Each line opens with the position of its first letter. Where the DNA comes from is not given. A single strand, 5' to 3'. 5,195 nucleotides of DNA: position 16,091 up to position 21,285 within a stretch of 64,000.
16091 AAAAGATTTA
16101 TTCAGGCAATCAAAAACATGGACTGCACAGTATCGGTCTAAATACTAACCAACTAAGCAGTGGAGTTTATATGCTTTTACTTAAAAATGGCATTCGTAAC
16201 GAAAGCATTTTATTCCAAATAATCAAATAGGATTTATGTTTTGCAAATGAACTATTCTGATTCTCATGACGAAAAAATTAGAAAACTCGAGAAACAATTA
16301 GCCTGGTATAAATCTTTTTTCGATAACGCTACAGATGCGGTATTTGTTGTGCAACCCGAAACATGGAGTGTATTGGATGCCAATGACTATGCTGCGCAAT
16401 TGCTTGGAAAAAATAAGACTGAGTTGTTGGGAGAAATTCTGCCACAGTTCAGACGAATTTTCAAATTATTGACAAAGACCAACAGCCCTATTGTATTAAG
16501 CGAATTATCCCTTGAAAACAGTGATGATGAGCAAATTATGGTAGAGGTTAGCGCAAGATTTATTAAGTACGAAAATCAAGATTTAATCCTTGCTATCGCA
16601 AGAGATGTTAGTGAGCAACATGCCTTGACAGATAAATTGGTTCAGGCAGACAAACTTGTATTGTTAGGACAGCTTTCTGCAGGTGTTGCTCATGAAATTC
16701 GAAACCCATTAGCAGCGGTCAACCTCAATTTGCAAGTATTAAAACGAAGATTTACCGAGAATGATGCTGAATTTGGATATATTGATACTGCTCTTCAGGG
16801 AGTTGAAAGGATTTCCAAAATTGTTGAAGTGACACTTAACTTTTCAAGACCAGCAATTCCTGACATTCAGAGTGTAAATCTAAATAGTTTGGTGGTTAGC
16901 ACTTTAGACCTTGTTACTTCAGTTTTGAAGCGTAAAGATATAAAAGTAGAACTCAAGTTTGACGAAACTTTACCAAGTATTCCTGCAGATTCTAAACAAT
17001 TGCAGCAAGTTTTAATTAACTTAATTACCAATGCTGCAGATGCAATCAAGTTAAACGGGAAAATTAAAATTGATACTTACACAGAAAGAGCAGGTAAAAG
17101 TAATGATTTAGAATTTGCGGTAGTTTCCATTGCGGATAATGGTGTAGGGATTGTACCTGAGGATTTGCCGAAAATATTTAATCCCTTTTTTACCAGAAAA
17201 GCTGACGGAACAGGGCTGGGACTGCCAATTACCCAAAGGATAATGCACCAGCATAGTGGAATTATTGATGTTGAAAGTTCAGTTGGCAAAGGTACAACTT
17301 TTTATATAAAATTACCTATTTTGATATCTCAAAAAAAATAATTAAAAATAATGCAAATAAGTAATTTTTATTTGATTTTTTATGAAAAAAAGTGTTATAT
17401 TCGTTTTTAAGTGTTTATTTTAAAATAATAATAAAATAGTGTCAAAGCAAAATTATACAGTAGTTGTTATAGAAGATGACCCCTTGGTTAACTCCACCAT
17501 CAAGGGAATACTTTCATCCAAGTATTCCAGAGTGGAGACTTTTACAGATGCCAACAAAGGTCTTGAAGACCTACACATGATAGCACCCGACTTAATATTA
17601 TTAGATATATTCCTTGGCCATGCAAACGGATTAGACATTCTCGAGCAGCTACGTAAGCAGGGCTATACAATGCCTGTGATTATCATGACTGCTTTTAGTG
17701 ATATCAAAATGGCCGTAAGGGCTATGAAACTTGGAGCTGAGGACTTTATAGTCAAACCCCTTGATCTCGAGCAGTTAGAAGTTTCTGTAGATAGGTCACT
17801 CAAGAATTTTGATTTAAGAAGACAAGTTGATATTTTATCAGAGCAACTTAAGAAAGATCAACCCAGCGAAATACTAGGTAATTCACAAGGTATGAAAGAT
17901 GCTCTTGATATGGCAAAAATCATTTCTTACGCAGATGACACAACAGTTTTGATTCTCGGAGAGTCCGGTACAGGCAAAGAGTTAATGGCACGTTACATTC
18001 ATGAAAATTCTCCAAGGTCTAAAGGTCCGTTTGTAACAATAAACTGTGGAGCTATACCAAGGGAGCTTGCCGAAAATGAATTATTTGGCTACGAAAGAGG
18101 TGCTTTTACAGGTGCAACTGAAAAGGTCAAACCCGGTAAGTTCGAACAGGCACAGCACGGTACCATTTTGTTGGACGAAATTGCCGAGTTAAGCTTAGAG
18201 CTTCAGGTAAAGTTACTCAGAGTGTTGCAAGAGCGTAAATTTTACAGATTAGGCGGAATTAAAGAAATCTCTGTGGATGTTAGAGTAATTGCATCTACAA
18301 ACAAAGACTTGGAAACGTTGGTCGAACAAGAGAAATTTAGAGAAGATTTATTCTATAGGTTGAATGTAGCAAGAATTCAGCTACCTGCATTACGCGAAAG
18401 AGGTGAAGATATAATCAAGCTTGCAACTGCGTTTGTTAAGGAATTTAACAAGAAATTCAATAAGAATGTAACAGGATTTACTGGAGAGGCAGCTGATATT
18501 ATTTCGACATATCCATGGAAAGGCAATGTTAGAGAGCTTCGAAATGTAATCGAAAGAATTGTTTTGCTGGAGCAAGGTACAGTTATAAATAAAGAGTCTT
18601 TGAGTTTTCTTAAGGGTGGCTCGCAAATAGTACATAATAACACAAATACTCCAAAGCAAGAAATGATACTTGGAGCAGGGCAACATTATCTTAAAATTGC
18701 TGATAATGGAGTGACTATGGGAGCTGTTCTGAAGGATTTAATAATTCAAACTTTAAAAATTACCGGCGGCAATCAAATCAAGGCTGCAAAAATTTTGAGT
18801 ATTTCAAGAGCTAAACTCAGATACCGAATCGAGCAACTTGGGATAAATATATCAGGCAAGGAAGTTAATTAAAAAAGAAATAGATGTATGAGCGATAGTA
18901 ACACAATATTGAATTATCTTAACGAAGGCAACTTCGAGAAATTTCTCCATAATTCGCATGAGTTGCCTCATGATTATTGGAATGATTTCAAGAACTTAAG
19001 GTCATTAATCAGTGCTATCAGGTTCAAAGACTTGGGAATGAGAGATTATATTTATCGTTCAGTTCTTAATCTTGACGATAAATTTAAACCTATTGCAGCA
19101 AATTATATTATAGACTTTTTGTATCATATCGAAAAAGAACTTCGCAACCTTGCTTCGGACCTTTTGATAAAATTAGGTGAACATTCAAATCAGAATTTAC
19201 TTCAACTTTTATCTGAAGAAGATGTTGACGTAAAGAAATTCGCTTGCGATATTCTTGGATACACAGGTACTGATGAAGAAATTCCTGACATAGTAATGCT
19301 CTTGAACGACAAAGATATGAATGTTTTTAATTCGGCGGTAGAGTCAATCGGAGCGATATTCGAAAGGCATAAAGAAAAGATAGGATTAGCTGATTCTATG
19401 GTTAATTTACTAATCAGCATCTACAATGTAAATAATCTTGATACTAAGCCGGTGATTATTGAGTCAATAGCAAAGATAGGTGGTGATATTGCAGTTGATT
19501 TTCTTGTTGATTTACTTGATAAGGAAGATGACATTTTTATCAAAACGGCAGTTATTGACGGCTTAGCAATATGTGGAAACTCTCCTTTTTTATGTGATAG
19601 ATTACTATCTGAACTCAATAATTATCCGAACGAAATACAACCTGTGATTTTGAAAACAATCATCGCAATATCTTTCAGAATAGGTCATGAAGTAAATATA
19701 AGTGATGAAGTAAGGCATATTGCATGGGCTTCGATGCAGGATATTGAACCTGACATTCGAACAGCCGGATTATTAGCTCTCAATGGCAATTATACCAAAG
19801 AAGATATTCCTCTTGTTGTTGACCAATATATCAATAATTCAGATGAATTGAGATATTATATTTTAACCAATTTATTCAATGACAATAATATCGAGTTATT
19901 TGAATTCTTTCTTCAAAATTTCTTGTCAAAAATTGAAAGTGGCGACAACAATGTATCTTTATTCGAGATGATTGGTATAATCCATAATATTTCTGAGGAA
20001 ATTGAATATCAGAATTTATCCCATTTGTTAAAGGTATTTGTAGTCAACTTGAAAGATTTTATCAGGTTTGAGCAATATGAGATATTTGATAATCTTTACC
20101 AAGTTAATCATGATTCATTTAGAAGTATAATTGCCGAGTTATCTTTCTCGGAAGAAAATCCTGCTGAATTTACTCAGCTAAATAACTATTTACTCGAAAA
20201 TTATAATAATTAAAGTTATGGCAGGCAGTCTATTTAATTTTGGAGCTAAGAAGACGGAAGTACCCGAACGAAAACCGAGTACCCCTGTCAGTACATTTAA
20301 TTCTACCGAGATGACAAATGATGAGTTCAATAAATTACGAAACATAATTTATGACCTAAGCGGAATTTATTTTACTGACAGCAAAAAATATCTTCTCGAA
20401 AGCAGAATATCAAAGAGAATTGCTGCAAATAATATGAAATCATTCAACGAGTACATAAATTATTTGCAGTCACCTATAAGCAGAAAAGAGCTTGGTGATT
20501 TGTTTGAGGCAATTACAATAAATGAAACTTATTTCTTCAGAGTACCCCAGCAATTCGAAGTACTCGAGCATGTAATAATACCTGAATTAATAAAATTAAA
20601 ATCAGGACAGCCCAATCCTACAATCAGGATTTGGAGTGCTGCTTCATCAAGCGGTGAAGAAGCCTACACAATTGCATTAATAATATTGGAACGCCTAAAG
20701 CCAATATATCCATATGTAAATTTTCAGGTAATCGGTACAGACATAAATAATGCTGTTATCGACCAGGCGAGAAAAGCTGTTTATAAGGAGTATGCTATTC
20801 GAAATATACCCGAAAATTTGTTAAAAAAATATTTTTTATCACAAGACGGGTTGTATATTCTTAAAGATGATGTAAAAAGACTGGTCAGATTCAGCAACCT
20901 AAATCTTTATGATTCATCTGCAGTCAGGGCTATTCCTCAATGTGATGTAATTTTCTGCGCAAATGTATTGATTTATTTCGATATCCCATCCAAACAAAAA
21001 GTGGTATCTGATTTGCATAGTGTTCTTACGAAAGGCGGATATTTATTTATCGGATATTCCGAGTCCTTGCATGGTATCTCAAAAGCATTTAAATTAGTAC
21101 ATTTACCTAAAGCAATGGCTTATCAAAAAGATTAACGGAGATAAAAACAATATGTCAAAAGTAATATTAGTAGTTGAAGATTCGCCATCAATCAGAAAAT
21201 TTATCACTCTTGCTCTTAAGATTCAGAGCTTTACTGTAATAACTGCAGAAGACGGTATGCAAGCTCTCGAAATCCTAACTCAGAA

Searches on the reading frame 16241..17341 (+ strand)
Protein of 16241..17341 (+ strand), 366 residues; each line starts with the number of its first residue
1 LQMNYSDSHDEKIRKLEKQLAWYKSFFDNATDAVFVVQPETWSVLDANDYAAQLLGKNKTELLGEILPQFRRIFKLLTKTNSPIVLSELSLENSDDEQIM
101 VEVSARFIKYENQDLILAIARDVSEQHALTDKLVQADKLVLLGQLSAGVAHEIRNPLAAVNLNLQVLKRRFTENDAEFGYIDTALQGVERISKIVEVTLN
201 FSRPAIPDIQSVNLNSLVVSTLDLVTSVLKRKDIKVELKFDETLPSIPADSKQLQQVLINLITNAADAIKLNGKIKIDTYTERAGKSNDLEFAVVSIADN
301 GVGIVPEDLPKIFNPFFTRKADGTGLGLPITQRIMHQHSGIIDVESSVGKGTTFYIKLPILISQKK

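Call 37: search_protein_families(library=pfam, proteins=[window:16241-17341:+], max_evalue=0.00001)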
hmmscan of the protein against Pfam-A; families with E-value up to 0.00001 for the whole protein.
window:16241-17341:+ (366 aa): 4 families
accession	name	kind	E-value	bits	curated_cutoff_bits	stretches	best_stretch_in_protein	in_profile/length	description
PF02518.31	HATPase_c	-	1.1e-25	90.7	26.4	1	250-360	2-109/111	Histidine kinase-, DNA gyrase B-, and HSP90-like ATPase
PF00512.31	HisKA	-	1.1e-12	48.2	26.9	1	142-203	2-62/66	His Kinase A (phospho-acceptor) domain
PF13426.13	PAS_9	-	3.9e-07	30.7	27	1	32-125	2-103/103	PAS domain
PF13188.13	PAS_8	-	1.2e-06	28.6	21.8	1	23-73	3-53/65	PAS domain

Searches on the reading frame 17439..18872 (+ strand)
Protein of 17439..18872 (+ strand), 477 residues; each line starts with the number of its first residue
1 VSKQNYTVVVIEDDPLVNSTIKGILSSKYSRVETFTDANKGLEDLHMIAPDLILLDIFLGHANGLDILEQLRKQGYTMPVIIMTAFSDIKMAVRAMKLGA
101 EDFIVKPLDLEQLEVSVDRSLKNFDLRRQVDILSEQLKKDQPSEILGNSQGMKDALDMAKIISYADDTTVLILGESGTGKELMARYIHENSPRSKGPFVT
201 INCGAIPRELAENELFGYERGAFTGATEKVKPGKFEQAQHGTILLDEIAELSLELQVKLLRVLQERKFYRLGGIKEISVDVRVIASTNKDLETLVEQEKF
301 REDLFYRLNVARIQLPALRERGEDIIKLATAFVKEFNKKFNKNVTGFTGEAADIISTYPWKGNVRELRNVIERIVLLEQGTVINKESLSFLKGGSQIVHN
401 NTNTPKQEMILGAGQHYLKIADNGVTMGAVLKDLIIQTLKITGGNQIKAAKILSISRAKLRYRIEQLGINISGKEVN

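Call 37: search_protein_families(library=pfam, proteins=[window:17439-18872:+], max_evalue=0.00001)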
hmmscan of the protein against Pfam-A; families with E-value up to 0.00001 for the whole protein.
window:17439-18872:+ (477 aa): 6 families
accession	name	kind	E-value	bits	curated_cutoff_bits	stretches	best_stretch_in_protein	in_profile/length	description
PF00158.32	Sigma54_activat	-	8.1e-68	227.8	20.2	1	145-313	1-167/168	Sigma-54 interaction domain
PF00072.30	Response_reg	-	2.9e-27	95.5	30.2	1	8-116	1-109/111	Response regulator receiver domain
PF25601.1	AAA_lid_14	-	6.1e-23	80.9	27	1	319-389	1-71/87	AAA+ ATPase lid domain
PF14532.12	Sigma54_activ_2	-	2.7e-21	76.7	25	1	148-318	3-138/138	Sigma-54 interaction domain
PF07728.20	AAA_5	-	5.2e-09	36.7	22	1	170-289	2-123/139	AAA domain (dynein-related subfamily)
PF02954.25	HTH_8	-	7.7e-09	35.6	22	1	432-466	7-41/42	Bacterial regulatory protein, Fis family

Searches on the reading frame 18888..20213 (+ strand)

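Call 37: search_protein_families(library=pfam, proteins=[window:18888-20213:+], max_evalue=0.00001)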
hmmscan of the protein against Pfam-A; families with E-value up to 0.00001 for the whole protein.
window:18888-20213:+ (441 aa): 1 family
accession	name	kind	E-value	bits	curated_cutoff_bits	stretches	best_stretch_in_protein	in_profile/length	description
PF13646.12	HEAT_2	-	4.1e-13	49.9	27.7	1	103-157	3-58/88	HEAT repeats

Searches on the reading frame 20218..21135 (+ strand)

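Call 64: search_protein_families(library=pfam, proteins=[window:20218-21135:+], max_evalue=0.00001)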
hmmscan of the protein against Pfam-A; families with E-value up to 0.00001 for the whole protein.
window:20218-21135:+ (305 aa): 2 families
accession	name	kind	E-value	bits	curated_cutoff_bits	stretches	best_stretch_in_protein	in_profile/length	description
PF01739.24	CheR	-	2.5e-55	187.4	27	1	102-298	1-193/195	CheR methyltransferase, SAM binding domain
PF03705.20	CheR_N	-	1.3e-18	66.9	27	1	35-85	1-51/53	CheR methyltransferase, all-alpha domain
